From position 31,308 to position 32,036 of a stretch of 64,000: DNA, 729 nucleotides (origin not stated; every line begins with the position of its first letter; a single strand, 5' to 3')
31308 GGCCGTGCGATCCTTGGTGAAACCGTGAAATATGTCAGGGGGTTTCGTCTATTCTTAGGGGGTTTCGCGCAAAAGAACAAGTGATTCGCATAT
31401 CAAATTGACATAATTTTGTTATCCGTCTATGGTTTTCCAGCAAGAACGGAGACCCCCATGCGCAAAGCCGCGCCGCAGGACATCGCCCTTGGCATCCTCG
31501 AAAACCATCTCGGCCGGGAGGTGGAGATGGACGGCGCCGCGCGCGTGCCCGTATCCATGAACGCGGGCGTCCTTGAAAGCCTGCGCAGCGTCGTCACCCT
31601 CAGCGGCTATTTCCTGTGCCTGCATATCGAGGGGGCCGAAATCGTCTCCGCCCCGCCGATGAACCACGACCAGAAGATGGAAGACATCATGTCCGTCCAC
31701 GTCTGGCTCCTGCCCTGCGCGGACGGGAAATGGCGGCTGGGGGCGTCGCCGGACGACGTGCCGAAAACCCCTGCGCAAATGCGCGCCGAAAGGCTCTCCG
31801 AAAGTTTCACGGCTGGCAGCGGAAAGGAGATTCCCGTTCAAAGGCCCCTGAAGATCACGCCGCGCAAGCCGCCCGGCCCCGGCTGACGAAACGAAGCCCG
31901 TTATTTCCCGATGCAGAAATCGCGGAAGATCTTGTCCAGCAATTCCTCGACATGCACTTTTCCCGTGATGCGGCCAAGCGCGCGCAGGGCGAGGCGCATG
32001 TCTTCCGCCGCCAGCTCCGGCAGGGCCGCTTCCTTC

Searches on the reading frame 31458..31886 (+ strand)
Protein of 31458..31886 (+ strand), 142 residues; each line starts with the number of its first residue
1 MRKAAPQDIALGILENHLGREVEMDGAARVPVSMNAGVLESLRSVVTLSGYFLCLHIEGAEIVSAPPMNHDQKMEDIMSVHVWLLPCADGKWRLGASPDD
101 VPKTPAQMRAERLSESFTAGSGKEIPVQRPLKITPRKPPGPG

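Call 4: search_protein_families(library=pfam, proteins=[window:31458-31886:+], max_evalue=0.01)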
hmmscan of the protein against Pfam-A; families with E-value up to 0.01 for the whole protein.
window:31458-31886:+ (142 aa): 0 families

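Call 6: find_encoding_contigs(protein=window:31458-31886:+, flank=5000, max_places=6)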
Protein window:31458-31886:+ (142 aa): 1 contig read that carries it; 1 place shown.
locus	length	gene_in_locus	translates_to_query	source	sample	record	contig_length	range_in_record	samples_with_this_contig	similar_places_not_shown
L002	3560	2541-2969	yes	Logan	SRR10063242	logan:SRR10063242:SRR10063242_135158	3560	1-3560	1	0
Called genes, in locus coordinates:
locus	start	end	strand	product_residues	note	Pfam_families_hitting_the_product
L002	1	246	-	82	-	?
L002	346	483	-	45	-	PF00444:Ribosomal_L36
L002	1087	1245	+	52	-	-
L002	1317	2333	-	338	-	PF00478:IMPDH, PF01070:FMN_dh (weak)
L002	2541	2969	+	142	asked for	-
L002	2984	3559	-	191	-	?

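Call 10: find_homologous_proteins(query=window:31458-31886:+, max_evalue=0.001)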
Query window:31458-31886:+ (142 aa): 1 proteins with E <= 0.001 among 24 candidates.
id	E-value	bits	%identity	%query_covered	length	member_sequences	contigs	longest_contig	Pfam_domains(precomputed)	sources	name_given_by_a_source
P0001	2.0e-89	315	100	100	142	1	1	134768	-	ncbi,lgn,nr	ncbi:MAG: hypothetical protein GC185_07935 [Alphaproteobacteria bacterium]|nr:hypothetical protein [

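Call 89: search_protein_families(library=ncbifam, proteins=[window:31458-31886:+], max_evalue=0.001)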
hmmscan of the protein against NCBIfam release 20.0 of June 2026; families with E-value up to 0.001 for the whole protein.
window:31458-31886:+ (142 aa): 0 families
